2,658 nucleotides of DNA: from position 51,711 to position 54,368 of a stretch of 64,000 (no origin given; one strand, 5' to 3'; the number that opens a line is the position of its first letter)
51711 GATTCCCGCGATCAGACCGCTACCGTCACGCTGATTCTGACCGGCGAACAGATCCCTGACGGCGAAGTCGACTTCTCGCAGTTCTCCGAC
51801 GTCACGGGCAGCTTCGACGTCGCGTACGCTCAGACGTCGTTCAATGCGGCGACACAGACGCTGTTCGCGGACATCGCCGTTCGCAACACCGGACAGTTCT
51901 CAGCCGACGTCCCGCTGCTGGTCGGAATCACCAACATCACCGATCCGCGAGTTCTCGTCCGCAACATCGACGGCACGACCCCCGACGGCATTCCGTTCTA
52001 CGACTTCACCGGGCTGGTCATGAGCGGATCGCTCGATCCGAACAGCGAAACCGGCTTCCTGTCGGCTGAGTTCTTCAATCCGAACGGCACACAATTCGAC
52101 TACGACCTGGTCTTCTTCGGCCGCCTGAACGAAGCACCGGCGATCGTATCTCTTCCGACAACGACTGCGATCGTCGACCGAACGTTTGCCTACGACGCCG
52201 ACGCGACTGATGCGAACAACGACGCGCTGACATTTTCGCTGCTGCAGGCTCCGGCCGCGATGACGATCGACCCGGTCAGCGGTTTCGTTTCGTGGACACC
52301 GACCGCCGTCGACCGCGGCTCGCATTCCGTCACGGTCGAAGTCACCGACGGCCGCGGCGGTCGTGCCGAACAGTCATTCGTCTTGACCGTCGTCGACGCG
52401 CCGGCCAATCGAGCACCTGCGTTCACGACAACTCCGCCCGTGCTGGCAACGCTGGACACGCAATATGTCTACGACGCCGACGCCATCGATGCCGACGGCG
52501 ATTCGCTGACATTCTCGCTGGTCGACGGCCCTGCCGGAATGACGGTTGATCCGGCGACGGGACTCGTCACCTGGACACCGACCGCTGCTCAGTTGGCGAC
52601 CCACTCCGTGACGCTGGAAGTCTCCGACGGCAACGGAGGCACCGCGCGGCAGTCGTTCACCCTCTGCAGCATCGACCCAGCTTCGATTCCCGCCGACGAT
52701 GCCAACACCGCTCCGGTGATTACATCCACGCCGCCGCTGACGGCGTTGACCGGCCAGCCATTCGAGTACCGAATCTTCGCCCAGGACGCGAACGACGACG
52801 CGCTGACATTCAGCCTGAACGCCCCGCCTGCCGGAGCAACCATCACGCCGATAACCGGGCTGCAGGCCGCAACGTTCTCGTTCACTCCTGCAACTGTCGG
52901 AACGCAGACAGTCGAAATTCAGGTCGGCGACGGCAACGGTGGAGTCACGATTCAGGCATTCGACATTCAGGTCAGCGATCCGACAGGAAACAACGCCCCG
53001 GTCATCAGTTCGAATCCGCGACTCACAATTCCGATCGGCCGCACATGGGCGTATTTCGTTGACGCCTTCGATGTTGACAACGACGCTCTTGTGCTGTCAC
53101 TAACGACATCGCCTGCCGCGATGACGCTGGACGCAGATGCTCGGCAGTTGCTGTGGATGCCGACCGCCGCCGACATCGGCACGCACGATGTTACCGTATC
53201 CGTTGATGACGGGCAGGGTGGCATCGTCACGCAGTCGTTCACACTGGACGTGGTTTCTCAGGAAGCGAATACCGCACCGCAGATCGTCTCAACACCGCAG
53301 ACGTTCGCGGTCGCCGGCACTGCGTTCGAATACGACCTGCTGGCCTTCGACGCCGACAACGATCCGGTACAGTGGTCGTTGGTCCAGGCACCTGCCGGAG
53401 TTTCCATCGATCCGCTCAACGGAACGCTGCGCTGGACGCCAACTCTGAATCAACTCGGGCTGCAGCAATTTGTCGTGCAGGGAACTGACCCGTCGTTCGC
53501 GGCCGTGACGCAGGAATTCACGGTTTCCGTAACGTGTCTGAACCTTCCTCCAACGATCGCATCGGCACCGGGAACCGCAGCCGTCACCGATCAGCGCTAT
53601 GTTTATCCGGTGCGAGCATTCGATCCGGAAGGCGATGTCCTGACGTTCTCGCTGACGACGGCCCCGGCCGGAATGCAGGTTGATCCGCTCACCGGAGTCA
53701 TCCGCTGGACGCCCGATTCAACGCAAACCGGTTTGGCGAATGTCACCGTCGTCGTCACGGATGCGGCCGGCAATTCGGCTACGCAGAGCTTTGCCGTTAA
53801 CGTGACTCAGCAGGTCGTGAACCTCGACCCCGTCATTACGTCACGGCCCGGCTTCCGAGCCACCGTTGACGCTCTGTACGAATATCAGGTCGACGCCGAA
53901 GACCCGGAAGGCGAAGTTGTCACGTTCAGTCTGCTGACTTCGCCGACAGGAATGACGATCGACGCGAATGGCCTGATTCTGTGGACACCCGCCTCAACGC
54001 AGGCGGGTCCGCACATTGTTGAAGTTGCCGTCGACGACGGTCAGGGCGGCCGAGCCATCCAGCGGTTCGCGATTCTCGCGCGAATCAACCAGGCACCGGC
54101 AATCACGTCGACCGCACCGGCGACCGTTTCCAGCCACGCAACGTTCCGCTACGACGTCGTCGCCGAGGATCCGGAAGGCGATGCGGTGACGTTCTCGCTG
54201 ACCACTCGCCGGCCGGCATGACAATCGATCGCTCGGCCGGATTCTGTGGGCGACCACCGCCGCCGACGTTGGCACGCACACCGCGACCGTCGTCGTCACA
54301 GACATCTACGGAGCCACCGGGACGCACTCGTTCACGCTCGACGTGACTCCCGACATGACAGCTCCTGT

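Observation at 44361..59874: About 5,150-codon DUF4114 / cadherin-like / RHS fusion gene interrupted by about four frameshifts in 270 bp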

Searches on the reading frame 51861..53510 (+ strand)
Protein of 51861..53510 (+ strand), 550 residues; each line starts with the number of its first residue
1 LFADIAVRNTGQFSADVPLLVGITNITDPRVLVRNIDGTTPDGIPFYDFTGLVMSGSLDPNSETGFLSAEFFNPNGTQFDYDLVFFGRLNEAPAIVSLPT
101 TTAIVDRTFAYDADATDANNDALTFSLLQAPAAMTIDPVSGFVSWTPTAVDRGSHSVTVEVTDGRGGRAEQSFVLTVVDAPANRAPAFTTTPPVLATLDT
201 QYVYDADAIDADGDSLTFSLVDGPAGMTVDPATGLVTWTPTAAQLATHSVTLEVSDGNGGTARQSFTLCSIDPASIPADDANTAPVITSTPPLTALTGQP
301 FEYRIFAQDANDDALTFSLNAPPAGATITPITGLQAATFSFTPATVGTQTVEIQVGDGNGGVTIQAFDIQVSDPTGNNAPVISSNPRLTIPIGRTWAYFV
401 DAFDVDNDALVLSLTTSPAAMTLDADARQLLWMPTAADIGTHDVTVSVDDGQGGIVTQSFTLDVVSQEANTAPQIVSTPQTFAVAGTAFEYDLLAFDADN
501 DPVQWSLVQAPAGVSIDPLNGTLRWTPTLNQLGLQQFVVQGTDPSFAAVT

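Call 31: search_protein_families(library=pfam, proteins=[window:51861-53510:+], max_evalue=0.001)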
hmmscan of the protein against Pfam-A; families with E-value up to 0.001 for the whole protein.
window:51861-53510:+ (550 aa): 7 families
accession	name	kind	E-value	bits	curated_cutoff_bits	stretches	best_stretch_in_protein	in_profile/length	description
PF05345.18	He_PIG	-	8.2e-44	148.4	24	4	186-268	2-93/96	Putative Ig domain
PF17963.7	Big_9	-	8.6e-37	126.4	23.6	5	183-267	1-87/89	Bacterial Ig domain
PF17892.7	Cadherin_5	-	1.7e-24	85.9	26.5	3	183-267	2-94/98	Cadherin-like domain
PF24908.1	Ig_SIBA-E_2nd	-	1.1e-18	67.9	27.8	0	107-179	14-90/117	Integrin beta-like protein A-E, second Ig-like domain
PF18957.6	RibLong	-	3.6e-05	24.9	27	0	217-254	37-76/93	Long Rib domain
PF00801.26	PKD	-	8.2e-05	23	23.5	0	150-174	54-78/80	PKD domain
PF19077.6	Big_13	-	0.00022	22.1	27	0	138-177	59-100/102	Bacterial Ig-like domain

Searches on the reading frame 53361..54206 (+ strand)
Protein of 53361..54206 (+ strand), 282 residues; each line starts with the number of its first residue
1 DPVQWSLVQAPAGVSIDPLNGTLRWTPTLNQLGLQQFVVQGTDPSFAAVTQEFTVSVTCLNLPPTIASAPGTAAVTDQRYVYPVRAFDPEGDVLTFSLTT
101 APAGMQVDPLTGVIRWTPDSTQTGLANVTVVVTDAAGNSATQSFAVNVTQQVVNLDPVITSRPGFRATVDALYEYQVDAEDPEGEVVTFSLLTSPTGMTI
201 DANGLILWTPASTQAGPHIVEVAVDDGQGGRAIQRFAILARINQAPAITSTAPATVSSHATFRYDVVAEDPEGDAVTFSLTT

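Call 31: search_protein_families(library=pfam, proteins=[window:53361-54206:+], max_evalue=0.001)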
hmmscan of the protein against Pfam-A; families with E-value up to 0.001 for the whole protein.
window:53361-54206:+ (282 aa): 6 families
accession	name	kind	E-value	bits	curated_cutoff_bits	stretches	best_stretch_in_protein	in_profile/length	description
PF05345.18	He_PIG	-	2.6e-35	121.2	24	3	63-149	1-96/96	Putative Ig domain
PF17963.7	Big_9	-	1e-21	78.1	23.6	2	63-146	3-88/89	Bacterial Ig domain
PF24908.1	Ig_SIBA-E_2nd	-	3.1e-11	43.9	27.8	0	96-156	39-96/117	Integrin beta-like protein A-E, second Ig-like domain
PF17892.7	Cadherin_5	-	6.9e-11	42.3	26.5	1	86-149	33-98/98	Cadherin-like domain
PF18957.6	RibLong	-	3.5e-06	28.2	27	0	89-149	33-93/93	Long Rib domain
PF19077.6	Big_13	-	0.00077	20.4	27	0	112-148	62-100/102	Bacterial Ig-like domain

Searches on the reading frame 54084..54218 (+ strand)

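Call 32: search_protein_families(library=pfam, proteins=[window:54084-54218:+], max_evalue=1)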
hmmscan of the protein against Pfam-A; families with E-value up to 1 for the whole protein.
seq(45 aa): 2 families
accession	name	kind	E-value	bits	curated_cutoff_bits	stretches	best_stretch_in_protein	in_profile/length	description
PF17963.7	Big_9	-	0.029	15.7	23.6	1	2-39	1-39/89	Bacterial Ig domain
PF05345.18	He_PIG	-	0.041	14.8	24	1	4-41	1-45/96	Putative Ig domain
